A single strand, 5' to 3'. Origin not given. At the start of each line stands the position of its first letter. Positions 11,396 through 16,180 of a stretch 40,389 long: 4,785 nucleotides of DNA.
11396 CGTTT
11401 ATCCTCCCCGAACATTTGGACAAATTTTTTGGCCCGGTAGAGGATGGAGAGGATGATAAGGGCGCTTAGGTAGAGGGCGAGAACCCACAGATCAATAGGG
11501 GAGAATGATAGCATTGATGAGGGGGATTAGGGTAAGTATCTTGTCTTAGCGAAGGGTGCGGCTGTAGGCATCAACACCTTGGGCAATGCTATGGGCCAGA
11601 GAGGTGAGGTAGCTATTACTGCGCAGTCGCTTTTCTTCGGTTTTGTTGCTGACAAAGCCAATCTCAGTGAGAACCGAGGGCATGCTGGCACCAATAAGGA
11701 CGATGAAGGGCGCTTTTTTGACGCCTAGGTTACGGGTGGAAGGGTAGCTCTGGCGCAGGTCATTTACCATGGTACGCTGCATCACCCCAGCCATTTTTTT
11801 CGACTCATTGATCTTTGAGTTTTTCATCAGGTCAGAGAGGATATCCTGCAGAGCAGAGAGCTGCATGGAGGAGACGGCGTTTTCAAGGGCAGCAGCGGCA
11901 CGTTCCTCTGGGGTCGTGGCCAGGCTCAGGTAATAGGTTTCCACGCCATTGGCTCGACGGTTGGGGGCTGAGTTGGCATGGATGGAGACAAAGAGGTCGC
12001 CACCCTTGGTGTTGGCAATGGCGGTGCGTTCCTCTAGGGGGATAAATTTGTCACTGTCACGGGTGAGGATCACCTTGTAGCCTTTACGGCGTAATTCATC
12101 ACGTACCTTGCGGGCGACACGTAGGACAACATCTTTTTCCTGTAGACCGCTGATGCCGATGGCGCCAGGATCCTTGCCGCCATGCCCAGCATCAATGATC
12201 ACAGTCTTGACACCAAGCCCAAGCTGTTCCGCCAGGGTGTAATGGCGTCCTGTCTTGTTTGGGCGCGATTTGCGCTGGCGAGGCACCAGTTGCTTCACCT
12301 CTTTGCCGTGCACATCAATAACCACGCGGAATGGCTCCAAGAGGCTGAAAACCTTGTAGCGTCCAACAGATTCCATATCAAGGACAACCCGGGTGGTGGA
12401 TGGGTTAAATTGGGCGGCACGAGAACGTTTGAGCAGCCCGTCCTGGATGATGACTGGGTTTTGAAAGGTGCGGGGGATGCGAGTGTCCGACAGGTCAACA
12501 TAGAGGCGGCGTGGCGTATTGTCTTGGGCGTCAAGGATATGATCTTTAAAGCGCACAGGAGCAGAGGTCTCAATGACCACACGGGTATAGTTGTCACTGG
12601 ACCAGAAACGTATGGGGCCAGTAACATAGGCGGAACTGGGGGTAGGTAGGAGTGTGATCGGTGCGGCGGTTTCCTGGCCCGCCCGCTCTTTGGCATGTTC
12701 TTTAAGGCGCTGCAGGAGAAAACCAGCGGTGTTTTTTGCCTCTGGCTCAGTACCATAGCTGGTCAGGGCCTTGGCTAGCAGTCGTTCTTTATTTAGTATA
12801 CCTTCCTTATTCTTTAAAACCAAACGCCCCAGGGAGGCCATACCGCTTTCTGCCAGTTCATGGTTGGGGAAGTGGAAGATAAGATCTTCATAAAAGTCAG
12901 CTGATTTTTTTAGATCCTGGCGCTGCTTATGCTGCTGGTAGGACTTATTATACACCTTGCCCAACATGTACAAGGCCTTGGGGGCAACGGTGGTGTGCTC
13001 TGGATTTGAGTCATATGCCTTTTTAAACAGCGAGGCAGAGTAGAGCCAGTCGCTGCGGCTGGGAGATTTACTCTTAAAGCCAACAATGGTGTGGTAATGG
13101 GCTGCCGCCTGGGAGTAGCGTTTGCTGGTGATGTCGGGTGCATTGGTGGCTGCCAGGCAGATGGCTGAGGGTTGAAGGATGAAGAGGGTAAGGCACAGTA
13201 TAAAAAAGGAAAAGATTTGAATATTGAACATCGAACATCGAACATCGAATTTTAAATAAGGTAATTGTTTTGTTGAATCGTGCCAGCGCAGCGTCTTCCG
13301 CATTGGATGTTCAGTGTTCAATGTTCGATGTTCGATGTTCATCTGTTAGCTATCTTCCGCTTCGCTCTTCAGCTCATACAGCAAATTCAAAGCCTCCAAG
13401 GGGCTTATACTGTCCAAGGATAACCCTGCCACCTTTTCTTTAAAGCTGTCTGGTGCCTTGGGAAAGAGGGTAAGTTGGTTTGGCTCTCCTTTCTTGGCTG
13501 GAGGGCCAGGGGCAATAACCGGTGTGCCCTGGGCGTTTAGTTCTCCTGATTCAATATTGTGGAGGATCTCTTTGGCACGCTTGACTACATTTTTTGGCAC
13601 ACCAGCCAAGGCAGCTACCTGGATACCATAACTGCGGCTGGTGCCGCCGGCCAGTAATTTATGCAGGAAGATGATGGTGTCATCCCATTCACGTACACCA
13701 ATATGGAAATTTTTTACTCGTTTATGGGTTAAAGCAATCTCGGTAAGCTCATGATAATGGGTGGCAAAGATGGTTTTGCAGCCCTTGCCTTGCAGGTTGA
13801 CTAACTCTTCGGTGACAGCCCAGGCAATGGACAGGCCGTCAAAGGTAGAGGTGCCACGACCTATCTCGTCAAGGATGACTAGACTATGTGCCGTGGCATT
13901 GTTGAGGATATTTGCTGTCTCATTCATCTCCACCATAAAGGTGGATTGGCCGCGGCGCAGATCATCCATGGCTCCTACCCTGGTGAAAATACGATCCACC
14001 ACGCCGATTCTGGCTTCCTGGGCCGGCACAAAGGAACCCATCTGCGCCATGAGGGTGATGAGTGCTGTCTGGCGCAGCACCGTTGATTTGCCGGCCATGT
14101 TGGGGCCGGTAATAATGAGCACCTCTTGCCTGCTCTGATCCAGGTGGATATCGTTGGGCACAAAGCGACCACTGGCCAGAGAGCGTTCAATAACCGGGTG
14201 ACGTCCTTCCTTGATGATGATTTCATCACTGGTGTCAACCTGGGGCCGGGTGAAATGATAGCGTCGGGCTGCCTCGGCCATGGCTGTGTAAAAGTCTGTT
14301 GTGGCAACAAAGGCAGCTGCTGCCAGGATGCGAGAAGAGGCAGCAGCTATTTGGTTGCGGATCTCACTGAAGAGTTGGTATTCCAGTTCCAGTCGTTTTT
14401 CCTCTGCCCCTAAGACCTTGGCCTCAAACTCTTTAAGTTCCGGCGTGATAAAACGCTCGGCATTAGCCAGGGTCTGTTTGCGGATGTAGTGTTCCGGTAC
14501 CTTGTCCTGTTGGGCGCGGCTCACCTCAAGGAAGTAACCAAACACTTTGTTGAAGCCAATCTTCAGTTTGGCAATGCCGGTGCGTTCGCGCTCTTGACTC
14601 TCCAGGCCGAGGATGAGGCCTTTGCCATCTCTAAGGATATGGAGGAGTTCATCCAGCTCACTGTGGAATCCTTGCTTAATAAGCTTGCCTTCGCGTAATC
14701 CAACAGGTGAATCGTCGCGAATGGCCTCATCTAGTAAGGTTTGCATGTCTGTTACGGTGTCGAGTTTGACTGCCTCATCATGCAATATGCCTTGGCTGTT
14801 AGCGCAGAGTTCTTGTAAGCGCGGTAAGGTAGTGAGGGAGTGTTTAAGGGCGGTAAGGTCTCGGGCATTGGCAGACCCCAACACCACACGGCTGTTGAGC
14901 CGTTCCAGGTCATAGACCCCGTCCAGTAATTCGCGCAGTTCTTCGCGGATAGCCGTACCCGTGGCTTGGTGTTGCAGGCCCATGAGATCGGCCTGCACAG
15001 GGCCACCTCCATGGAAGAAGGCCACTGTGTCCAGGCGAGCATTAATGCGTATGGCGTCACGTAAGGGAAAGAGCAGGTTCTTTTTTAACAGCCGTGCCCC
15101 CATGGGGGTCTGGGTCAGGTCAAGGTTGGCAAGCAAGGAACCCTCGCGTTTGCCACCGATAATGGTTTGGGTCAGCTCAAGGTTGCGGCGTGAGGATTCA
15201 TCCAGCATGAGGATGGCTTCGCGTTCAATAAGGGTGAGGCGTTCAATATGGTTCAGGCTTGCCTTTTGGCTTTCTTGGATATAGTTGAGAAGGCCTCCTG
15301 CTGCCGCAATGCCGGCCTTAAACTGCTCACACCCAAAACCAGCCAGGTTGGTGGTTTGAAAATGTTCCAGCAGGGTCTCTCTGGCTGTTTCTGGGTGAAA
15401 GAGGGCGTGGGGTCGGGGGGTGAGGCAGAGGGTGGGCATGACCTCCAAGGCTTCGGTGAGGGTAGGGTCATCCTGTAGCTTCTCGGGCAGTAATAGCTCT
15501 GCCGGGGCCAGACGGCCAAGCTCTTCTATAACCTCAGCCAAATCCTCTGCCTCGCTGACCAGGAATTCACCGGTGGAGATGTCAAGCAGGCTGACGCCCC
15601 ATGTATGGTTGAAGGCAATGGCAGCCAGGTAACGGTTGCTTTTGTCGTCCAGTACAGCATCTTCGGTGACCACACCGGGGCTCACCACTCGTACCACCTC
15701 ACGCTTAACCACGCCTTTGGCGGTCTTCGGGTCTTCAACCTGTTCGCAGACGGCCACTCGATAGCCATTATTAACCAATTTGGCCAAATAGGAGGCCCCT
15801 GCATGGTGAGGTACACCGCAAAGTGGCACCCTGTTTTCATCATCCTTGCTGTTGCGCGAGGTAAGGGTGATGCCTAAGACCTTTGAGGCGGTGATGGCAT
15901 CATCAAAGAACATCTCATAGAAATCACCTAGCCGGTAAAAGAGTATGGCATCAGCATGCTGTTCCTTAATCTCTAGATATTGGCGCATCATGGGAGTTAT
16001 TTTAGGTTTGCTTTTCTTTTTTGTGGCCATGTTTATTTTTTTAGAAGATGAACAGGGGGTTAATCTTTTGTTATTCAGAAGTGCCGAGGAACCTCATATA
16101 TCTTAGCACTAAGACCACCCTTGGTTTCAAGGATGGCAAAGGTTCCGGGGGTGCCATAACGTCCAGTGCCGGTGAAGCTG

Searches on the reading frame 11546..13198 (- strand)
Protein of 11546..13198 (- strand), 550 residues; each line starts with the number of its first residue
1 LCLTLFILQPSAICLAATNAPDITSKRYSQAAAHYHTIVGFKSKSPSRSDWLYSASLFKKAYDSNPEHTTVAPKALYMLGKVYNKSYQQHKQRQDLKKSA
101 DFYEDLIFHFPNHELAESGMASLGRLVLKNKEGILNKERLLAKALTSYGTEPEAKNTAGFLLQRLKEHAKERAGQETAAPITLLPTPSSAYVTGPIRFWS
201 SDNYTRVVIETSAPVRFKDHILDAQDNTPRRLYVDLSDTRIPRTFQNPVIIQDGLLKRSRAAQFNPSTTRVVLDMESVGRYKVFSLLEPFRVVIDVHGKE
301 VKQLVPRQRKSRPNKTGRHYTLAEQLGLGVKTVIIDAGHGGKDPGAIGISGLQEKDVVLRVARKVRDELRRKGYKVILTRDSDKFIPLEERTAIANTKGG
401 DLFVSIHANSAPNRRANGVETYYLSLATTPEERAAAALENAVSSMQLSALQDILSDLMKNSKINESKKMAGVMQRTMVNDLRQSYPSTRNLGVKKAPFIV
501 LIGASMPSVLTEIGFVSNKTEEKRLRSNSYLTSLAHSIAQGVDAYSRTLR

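Call 92: search_protein_families(library=pfam, proteins=[window:11546-13198:-])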
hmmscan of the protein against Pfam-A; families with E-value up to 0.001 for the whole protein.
window:11546-13198:- (550 aa): 2 families
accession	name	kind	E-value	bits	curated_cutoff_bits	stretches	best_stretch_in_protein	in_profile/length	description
PF01520.23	Amidase_3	-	1.7e-56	191.5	27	1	333-543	1-173/174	N-acetylmuramoyl-L-alanine amidase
PF11741.13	AMIN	-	4.5e-13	49.6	20.5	1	196-280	2-83/101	AMIN domain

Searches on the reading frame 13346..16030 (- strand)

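Call 92: search_protein_families(library=pfam, proteins=[window:13346-16030:-])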
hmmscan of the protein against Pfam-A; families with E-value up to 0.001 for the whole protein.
window:13346-16030:- (894 aa): 6 families
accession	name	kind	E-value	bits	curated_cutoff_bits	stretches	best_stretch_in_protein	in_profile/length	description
PF00488.27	MutS_V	-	2.7e-85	285.6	30.2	1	638-827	1-188/188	MutS domain V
PF01624.25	MutS_I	-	9.4e-46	155.1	20.6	1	12-124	1-112/113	MutS domain I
PF05192.23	MutS_III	-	3.6e-43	148.6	34.1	1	279-585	1-194/194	MutS domain III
PF05190.23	MutS_IV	-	1.1e-29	103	22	1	454-545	1-92/92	MutS family domain IV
PF05188.22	MutS_II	-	2.2e-28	99.7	25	1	134-263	2-133/133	MutS domain II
PF13514.12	AAA_27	-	0.00081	19.5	22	0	621-653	12-44/206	AAA domain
